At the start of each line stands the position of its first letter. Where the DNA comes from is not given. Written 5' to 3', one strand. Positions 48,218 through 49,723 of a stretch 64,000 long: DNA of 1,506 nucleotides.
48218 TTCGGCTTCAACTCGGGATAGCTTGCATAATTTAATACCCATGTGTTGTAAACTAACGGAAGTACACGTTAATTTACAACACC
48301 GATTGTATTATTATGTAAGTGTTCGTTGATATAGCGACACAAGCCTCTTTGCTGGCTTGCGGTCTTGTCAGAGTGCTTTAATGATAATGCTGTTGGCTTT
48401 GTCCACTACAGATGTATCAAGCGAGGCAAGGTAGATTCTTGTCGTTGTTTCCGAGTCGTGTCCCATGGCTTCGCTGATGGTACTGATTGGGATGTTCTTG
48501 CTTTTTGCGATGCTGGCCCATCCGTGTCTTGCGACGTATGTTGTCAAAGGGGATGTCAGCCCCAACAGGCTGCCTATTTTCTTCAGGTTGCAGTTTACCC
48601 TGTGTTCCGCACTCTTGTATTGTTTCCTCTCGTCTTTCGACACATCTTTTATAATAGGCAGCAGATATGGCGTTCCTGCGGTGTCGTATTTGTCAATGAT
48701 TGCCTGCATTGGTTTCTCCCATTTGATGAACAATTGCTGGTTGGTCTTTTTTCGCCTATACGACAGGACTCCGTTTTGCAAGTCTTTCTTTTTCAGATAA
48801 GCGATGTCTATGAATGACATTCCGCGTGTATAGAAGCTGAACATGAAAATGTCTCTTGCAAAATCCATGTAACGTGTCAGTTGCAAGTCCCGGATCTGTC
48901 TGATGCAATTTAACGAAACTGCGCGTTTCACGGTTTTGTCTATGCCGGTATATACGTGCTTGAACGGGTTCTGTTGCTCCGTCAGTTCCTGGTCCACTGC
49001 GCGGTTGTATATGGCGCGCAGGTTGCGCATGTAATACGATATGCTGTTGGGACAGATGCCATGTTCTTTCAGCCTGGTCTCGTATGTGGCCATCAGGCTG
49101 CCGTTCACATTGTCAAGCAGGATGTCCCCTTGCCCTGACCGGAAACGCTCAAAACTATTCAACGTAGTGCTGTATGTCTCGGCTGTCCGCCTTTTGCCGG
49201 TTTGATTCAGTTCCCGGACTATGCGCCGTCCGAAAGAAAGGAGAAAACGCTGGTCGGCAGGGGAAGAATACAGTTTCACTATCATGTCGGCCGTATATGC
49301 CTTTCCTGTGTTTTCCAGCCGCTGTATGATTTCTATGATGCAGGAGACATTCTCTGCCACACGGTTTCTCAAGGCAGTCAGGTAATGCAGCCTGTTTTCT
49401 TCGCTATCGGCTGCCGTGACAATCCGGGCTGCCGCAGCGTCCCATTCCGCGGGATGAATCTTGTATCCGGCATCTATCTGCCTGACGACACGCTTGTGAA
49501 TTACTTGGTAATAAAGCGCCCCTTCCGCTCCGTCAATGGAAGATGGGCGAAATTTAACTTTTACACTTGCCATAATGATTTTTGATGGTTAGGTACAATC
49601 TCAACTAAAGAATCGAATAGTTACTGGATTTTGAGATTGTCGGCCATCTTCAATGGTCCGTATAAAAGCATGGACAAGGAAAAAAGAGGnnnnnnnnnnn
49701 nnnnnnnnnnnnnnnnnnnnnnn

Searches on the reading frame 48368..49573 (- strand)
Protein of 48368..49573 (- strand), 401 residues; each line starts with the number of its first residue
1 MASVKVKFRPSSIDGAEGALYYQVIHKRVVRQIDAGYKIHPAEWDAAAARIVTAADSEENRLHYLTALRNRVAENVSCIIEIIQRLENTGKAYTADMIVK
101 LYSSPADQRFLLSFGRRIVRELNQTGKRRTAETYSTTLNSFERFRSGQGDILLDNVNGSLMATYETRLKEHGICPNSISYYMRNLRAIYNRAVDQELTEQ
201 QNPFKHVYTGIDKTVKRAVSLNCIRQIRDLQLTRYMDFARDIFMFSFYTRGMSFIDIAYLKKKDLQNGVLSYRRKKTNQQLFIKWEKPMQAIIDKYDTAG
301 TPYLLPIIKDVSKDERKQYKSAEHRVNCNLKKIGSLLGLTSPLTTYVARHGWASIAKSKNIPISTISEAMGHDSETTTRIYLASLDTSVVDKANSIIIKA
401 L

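Call 4: search_protein_families(library=pfam, proteins=[window:48368-49573:-])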
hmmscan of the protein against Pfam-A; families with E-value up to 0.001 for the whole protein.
window:48368-49573:- (401 aa): 3 families
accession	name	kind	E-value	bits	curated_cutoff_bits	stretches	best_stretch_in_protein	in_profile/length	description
PF13102.12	Phage_int_SAM_5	-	6.1e-17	62.2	22.3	1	111-202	2-92/98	Phage integrase SAM-like domain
PF00589.27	Phage_integrase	-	1.7e-08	34.9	27.1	1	248-386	32-170/172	Phage integrase family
PF17293.8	Arm-DNA-bind_5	-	1.9e-08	35.2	22.6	1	15-98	11-86/87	Arm DNA-binding domain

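Call 5: search_protein_families(library=ncbifam, proteins=[window:48368-49573:-])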
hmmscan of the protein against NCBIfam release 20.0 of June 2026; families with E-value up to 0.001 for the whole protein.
window:48368-49573:- (401 aa): 4 families
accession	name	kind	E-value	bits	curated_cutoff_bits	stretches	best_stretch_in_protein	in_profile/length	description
TIGR02224.1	recomb_XerC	equivalog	4.8e-13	49.1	335.15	1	128-382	15-275/295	tyrosine recombinase XerC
NF040815.2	recomb_XerA_Arch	equivalog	1.9e-11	44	220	1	128-383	14-253/263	site-specific tyrosine recombinase/integron integrase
TIGR02225.1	recomb_XerD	equivalog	1.8e-10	40.7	329.6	1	126-382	13-272/290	site-specific tyrosine recombinase XerD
NF001399.0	PRK00283.1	subfamily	7.3e-09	35.3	279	1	127-382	23-281/300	tyrosine recombinase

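Call 6: find_encoding_contigs(protein=window:48368-49573:-, flank=3000, max_places=10)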
Protein window:48368-49573:- (401 aa): 1 contig read that carries it; 1 place shown.
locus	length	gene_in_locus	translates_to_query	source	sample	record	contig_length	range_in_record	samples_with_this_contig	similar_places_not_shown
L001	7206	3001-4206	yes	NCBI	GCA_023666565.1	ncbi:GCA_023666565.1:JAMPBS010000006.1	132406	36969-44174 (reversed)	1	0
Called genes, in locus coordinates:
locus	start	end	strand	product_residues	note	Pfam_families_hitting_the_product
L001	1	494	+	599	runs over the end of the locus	PF00750:tRNA-synt_1d, PF05746:DALR_1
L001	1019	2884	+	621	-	PF00884:Sulfatase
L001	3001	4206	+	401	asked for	PF13102:Phage_int_SAM_5, PF00589:Phage_integrase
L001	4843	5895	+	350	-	-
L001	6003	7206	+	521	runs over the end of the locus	PF09820:AAA-ATPase_like, PF08011:PDDEXK_9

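Call 9: find_related_loci(query=window:48368-49573:-, collection=genome_contigs, flank=3000)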
Query window:48368-49573:- (401 aa) in genome_contigs; peptide patterns used: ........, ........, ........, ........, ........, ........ (x = any residue, [..] = any of these).
223 stretches matched a pattern; 205 encode a relative of the query (tblastn E <= 1e-3); the best 80 are kept; 80 distinct loci.
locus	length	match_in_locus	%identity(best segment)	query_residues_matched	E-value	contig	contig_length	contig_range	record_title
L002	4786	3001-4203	70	1-401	0e+0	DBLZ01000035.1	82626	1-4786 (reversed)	MAG TPA_asm: Prevotellaceae bacterium UBA711 UBA711_contig_2665, whole genome shotgun sequence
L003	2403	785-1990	68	1-401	0e+0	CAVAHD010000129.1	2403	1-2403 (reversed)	Oscillospiraceae bacterium isolate G02608-L1_cleanbin_000006 genome assembly, contig: Spades_G02608-L1_contig_10002, who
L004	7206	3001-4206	68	1-401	0e+0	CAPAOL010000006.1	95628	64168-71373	MAG TPA_asm: uncultured Phocaeicola sp. isolate MGBC144851 genome assembly, contig: MGBC144851.6, whole genome shotgun s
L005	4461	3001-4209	68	1-401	0e+0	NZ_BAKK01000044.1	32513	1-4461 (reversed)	Bacteroides faecichinchillae JCM 17102, whole genome shotgun sequence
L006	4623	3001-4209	67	1-401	0e+0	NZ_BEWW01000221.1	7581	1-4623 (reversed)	Prevotella sp. MGM2 Contig221, whole genome shotgun sequence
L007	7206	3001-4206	68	1-401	0e+0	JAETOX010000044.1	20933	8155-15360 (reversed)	MAG: Bacteroides sp. isolate S18_Bin4 scaffold_2351, whole genome shotgun sequence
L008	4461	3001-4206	67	1-401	0e+0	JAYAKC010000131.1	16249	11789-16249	MAG: bacterium isolate P048L1-25 NODE_1735_length_16249_cov_9.322589, whole genome shotgun sequence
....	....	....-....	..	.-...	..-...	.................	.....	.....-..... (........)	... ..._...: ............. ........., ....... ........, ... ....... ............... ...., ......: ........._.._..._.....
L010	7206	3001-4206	67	1-401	5e-180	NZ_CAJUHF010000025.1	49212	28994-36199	MAG: uncultured Bacteroides sp. isolate MGBC143234, whole genome shotgun sequence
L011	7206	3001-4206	67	1-401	4e-178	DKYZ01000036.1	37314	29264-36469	MAG TPA_asm: Porphyromonadaceae bacterium UBA7087 UBA7087_contig_1754, whole genome shotgun sequence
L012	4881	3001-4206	66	1-401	3e-179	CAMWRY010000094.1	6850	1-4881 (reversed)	MAG TPA_asm: uncultured Bacteroides sp. isolate SRR14411250_bin.5_metawrap_v1.3_MAG genome assembly, contig: NODE.1104_l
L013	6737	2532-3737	65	1-401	6e-177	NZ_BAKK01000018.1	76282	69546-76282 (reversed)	Bacteroides faecichinchillae JCM 17102, whole genome shotgun sequence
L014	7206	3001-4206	66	1-401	1e-176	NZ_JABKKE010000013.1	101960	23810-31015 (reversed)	Xylanibacter rodentium strain PROD PROD_13, whole genome shotgun sequence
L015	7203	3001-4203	66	1-401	2e-176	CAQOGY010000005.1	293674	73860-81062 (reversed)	MAG TPA_asm: uncultured Bacteroides sp. isolate MGBC156522 genome assembly, contig: MGBC156522.5, whole genome shotgun s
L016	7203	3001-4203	66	1-401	1e-176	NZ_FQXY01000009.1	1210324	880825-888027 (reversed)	Bacteroides congonensis strain Marseille-P3132T, whole genome shotgun sequence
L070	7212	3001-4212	59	1-401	4e-162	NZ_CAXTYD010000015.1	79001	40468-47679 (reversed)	Phocaeicola vulgatus ATCC 8482 isolate CC00081 CC00081_15_NODE_15_length_79001_cov_157.208428, whole genome shotgun sequ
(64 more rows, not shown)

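Call 30: find_homologous_proteins(query=window:48368-49573:-, max_evalue=1e-50)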
Query window:48368-49573:- (401 aa): 7999 proteins with E <= 1e-50 among 8000 candidates; the best 120 are listed.
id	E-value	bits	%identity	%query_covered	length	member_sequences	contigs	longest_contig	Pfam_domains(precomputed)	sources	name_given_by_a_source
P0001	4.8e-259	877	99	100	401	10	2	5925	PF13102.13,PF00589.28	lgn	-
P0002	4.2e-235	798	88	100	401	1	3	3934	PF17293.9,PF13102.13,PF00589.28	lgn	-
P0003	1.0e-234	797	88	100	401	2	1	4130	PF13102.13,PF00589.28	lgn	-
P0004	1.2e-199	681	-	-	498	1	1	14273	PF13102.13,PF00589.28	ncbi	-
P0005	2.6e-198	677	75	100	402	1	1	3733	PF13102.13,PF00589.28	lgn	-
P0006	7.5e-189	646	72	100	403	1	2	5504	PF13102.13,PF00589.28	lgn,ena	-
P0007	1.3e-188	645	73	100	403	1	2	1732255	PF13102.13,PF00589.28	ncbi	-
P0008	1.6e-187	641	72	100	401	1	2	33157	PF13102.13,PF00589.28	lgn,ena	-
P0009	5.1e-187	640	71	100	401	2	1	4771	PF13102.13,PF00589.28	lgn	-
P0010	4.6e-184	630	71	100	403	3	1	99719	PF13102.13,PF00589.28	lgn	-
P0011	4.9e-183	627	70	100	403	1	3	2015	PF17293.9,PF13102.13,PF00589.28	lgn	-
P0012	2.8e-182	624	69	100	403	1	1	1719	PF13102.13,PF00589.28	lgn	-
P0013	9.3e-182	623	70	100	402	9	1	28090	PF13102.13,PF00589.28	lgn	-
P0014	1.5e-181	622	70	100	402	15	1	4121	PF13102.13,PF00589.28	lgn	-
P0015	5.4e-177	607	67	100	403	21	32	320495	PF13102.13,PF00589.28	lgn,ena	-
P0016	1.1e-176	606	67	100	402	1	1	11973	PF13102.13,PF00589.28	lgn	-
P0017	1.3e-175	602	68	100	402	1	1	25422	PF13102.13,PF00589.28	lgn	-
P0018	3.5e-175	601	67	100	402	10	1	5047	PF13102.13,PF00589.28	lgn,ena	-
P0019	8.7e-175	600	67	100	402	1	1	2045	PF13102.13,PF00589.28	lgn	-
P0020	9.0e-175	600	67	100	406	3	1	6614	PF13102.13,PF00589.28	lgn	-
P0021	9.2e-175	600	69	100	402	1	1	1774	PF13102.13,PF00589.28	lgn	-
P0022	1.7e-174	599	68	100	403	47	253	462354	PF13102.13,PF00589.28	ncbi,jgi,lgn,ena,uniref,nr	ncbi:site-specific integrase [Bacteroides uniformis]|jgi:Site-specific recombinase XerD|uniref:Site-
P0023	1.8e-174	599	67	100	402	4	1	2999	PF13102.13,PF00589.28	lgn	-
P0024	2.5e-174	598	68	100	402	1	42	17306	PF13102.13,PF00589.28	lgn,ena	-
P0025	3.1e-174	598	68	100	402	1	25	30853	PF13102.13,PF00589.28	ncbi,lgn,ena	-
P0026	3.2e-174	598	68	100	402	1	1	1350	PF13102.13,PF00589.28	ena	-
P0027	3.2e-174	598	68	100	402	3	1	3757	PF13102.13,PF00589.28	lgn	-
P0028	3.3e-174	598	68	100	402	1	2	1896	PF13102.13,PF00589.28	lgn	-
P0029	3.9e-174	597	68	100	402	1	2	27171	PF13102.13,PF00589.28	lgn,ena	-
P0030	4.3e-174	597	68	100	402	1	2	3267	PF13102.13,PF00589.28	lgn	-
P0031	5.0e-174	597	68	100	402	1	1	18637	PF13102.13,PF00589.28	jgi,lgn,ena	-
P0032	5.2e-174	597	68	100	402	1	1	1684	PF17293.9,PF13102.13,PF00589.28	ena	-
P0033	5.8e-174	597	68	100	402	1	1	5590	PF13102.13,PF00589.28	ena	-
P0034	6.2e-174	597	68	100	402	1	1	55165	PF13102.13,PF00589.28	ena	-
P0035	6.3e-174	597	68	100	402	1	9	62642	PF13102.13,PF00589.28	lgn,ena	-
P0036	6.3e-174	597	68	100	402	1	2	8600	PF13102.13,PF00589.28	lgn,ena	-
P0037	6.6e-174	597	68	100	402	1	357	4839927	PF13102.13,PF00589.28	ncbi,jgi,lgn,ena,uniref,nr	ncbi:site-specific integrase [Bacteroides caecimuris]|jgi:integrase|uniref:Integrase n=1 Tax=Bactero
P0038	7.0e-174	597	68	100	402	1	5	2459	PF13102.13,PF00589.28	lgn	-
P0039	7.1e-174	597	68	100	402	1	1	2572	PF13102.13,PF00589.28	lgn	-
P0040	8.1e-174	596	67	100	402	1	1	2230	PF17293.9,PF13102.13,PF00589.28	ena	-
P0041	8.1e-174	596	68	100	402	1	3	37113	PF13102.13,PF00589.28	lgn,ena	-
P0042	8.4e-174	596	68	100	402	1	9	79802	PF13102.13,PF00589.28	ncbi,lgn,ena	-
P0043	8.4e-174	596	68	100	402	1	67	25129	PF13102.13,PF00589.28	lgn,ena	-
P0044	8.9e-174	596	68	100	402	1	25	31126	PF13102.13,PF00589.28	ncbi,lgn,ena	-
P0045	1.0e-173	596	68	100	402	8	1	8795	PF13102.13,PF00589.28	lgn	-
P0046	1.1e-173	596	68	100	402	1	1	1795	PF13102.13,PF00589.28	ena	-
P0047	1.1e-173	596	68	100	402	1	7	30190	PF13102.13,PF00589.28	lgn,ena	-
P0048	1.1e-173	596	68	100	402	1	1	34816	PF17293.9,PF13102.13,PF00589.28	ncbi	-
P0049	1.1e-173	596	68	100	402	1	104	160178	PF13102.13,PF00589.28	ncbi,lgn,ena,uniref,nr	ncbi:site-specific integrase [Bacteroides caecimuris]|uniref:site-specific integrase n=1 Tax=Bactero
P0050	1.1e-173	596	68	100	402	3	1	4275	PF13102.13,PF00589.28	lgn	-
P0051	1.1e-173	596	68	100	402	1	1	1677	PF13102.13,PF00589.28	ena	-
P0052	1.3e-173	596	68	100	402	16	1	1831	PF13102.13,PF00589.28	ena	-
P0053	1.3e-173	596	68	100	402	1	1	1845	PF13102.13,PF00589.28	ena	-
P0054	1.5e-173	596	68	100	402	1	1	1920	PF13102.13,PF00589.28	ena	-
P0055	1.7e-173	595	67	100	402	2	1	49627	PF17293.9,PF13102.13,PF00589.28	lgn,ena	-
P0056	1.7e-173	595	68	100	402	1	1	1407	PF13102.13,PF00589.28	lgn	-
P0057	1.7e-173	595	68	100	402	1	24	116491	PF13102.13,PF00589.28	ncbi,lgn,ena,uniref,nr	ncbi:site-specific integrase [Bacteroides caecimuris]|uniref:Site-specific integrase n=1 Tax=Bactero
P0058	1.7e-173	595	67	100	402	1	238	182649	PF17293.9,PF13102.13,PF00589.28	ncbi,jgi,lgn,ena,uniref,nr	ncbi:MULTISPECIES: site-specific integrase [Bacteroides]|jgi:transposase|uniref:site-specific integr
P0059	1.9e-173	595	67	100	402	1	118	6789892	PF17293.9,PF13102.13,PF00589.28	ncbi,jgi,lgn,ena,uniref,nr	ncbi:site-specific integrase [Bacteroides ovatus]|uniref:site-specific integrase n=1 Tax=Bacteroides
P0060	1.9e-173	595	68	100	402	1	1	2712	PF13102.13,PF00589.28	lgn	-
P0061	1.9e-173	595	67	100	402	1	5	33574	PF17293.9,PF13102.13,PF00589.28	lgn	-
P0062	1.9e-173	595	66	100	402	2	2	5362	PF13102.13,PF00589.28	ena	-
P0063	2.5e-173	595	67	100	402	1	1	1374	PF17293.9,PF13102.13,PF00589.28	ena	-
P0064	2.6e-173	595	68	100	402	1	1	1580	PF17293.9,PF13102.13,PF00589.28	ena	-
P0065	2.9e-173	595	68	100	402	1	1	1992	PF17293.9,PF13102.13,PF00589.28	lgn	-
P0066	3.1e-173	595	67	100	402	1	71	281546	PF17293.9,PF13102.13,PF00589.28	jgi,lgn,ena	-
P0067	3.1e-173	595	67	100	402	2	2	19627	PF17293.9,PF13102.13,PF00589.28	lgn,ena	-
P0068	3.3e-173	594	67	100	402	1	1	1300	PF13102.13,PF00589.28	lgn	-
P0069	3.4e-173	594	67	100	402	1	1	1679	PF17293.9,PF13102.13,PF00589.28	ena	-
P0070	4.7e-173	594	67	100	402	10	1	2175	PF17293.9,PF13102.13,PF00589.28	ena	-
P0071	4.7e-173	594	68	100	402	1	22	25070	PF13102.13,PF00589.28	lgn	-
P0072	5.9e-173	594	67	100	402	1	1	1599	PF17293.9,PF13102.13,PF00589.28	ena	-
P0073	5.9e-173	594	67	100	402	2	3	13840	PF17293.9,PF13102.13,PF00589.28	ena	-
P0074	6.0e-173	594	68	100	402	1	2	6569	PF13102.13,PF00589.28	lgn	-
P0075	6.8e-173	593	67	100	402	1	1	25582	PF17293.9,PF13102.13,PF00589.28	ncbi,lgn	-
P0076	6.8e-173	593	67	100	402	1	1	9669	PF17293.9,PF13102.13,PF00589.28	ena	-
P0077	6.8e-173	593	66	100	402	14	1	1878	PF13102.13,PF00589.28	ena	-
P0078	6.8e-173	593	67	100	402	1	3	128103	PF17293.9,PF13102.13,PF00589.28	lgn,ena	-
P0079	6.9e-173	593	67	100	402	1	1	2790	PF17293.9,PF13102.13,PF00589.28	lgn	-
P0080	7.7e-173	593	67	100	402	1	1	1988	PF17293.9,PF13102.13,PF00589.28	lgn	-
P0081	7.9e-173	593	67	100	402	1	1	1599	PF17293.9,PF13102.13,PF00589.28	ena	-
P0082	8.4e-173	593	67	100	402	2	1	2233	PF13102.13,PF00589.28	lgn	-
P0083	8.4e-173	593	67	100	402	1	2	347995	PF13102.13,PF00589.28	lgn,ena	-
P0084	1.0e-172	593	68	100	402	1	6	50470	PF13102.13,PF00589.28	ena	-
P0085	1.1e-172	593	67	100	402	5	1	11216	PF17293.9,PF13102.13,PF00589.28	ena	-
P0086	1.2e-172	593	66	100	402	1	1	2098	PF13495.13,PF13102.13,PF00589.28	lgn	-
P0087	1.2e-172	593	66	100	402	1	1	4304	PF13102.13,PF00589.28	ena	-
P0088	1.4e-172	592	68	100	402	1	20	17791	PF13102.13,PF00589.28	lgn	-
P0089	1.4e-172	592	67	100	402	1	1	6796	PF17293.9,PF13102.13,PF00589.28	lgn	-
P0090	1.5e-172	592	67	100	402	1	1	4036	PF17293.9,PF13102.13,PF00589.28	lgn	-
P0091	1.5e-172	592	67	100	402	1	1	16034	PF17293.9,PF13102.13,PF00589.28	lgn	-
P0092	1.6e-172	592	67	100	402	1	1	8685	PF13102.13,PF00589.28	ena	-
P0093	1.6e-172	592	68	100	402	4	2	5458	PF13102.13,PF00589.28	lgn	-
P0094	1.9e-172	592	67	100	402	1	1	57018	PF13102.13,PF00589.28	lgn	-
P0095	2.1e-172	592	66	100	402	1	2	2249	PF13495.13,PF13102.13,PF00589.28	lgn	-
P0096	2.3e-172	592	67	100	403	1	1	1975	PF13102.13,PF00589.28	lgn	-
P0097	2.4e-172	592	68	100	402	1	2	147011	PF13102.13,PF00589.28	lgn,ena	-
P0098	2.9e-172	591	67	100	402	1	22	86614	PF17293.9,PF13102.13,PF00589.28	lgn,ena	-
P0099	4.4e-172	591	66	100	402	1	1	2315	PF13495.13,PF13102.13,PF00589.28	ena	-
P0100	4.4e-172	591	69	100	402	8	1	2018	PF13102.13,PF00589.28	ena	-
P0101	4.5e-172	591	67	100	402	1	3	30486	PF13102.13,PF00589.28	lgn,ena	-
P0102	5.2e-172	590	67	100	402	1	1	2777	PF13102.13,PF00589.28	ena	-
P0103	6.9e-172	590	68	100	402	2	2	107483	PF13102.13,PF00589.28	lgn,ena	-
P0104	7.1e-172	590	67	100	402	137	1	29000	PF13102.13,PF00589.28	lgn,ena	-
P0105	7.5e-172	590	67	100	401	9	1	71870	PF13102.13,PF00589.28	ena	-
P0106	9.1e-172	590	67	100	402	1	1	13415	PF13102.13,PF00589.28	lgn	-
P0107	9.2e-172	590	67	100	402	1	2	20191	PF13102.13,PF00589.28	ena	-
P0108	1.0e-171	590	66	100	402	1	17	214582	PF13495.13,PF13102.13,PF00589.28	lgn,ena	-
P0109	1.2e-171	589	67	100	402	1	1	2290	PF13102.13,PF00589.28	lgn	-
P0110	1.3e-171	589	67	100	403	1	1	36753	PF13102.13,PF00589.28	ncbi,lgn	-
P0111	1.5e-171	589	67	100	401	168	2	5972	PF13102.13,PF00589.28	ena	-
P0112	1.5e-171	589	67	100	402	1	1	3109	PF17293.9,PF13102.13,PF00589.28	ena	-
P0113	1.5e-171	589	67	100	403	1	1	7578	PF13495.13,PF13102.13,PF00589.28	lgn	-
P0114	1.9e-171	589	67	100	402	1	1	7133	PF17293.9,PF13102.13,PF00589.28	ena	-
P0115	2.0e-171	589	67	100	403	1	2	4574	PF13102.13,PF00589.28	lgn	-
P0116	2.2e-171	588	67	100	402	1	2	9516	PF13102.13,PF00589.28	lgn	-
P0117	2.3e-171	588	66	100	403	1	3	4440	PF13102.13,PF00589.28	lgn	-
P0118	2.4e-171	588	67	100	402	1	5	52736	PF13102.13,PF00589.28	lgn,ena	-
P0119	2.6e-171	588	66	100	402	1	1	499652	PF13495.13,PF13102.13,PF00589.28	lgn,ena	-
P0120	2.7e-171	588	66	100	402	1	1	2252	PF13102.13,PF00589.28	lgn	-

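Call 31: find_encoding_contigs(protein=P0001, flank=3000, max_places=10)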
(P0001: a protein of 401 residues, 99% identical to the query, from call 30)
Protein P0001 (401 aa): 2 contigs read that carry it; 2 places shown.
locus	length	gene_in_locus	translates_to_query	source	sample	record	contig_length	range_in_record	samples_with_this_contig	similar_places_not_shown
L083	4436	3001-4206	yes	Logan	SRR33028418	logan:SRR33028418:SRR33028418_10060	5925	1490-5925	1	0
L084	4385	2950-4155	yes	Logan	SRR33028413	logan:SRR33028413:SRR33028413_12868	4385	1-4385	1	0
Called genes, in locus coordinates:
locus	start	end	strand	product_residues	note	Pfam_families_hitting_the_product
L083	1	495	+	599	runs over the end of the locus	PF00750:tRNA-synt_1d, PF05746:DALR_1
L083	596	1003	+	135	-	PF00075:RNase_H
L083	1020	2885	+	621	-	PF00884:Sulfatase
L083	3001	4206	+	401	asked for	PF13102:Phage_int_SAM_5, PF00589:Phage_integrase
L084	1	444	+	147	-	?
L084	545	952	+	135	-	PF00075:RNase_H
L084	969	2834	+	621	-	PF00884:Sulfatase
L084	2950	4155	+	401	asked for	PF13102:Phage_int_SAM_5, PF00589:Phage_integrase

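Call 32: find_encoding_contigs(protein=P0002, flank=3000, max_places=10)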
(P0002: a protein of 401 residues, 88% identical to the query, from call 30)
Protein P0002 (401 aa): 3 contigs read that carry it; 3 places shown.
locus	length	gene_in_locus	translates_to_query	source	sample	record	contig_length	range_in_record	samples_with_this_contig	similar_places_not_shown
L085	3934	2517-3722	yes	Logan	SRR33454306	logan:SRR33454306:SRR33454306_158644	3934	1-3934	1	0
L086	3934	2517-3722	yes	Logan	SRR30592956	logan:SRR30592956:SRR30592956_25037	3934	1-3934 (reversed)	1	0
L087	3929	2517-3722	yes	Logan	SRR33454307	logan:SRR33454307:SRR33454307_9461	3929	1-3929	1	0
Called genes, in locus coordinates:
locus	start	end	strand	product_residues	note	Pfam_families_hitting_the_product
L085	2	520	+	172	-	?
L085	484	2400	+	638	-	PF00884:Sulfatase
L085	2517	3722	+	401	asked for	PF17293:Arm-DNA-bind_5 (faint), PF13102:Phage_int_SAM_5, PF00589:Phage_integrase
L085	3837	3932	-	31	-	?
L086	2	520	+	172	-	?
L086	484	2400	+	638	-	PF00884:Sulfatase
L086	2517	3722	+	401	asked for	PF17293:Arm-DNA-bind_5 (faint), PF13102:Phage_int_SAM_5, PF00589:Phage_integrase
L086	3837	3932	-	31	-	?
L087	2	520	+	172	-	?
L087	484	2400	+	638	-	PF00884:Sulfatase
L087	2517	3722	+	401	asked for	PF17293:Arm-DNA-bind_5 (faint), PF13102:Phage_int_SAM_5, PF00589:Phage_integrase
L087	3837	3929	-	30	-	?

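Call 33: find_encoding_contigs(protein=P0003, flank=3000, max_places=10)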
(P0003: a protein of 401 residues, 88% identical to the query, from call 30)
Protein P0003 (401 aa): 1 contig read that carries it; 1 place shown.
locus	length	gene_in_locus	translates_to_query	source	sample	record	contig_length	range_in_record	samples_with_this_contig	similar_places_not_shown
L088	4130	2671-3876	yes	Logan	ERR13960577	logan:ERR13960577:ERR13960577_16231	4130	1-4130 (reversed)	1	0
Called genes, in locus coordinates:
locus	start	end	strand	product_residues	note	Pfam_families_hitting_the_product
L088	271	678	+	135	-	PF00075:RNase_H (weak)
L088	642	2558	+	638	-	PF00884:Sulfatase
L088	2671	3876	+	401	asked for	PF13102:Phage_int_SAM_5, PF00589:Phage_integrase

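Call 55: search_solved_structures(query=window:48368-49573:-, max_evalue=0.001)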
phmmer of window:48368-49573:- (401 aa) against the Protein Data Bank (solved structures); distinct sequences matched with E-value up to 0.001: 1.
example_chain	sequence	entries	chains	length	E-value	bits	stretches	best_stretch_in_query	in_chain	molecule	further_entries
4a8e_A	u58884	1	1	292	0.00041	23.2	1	166-383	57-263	PROBABLE TYROSINE RECOMBINASE XERC-LIKE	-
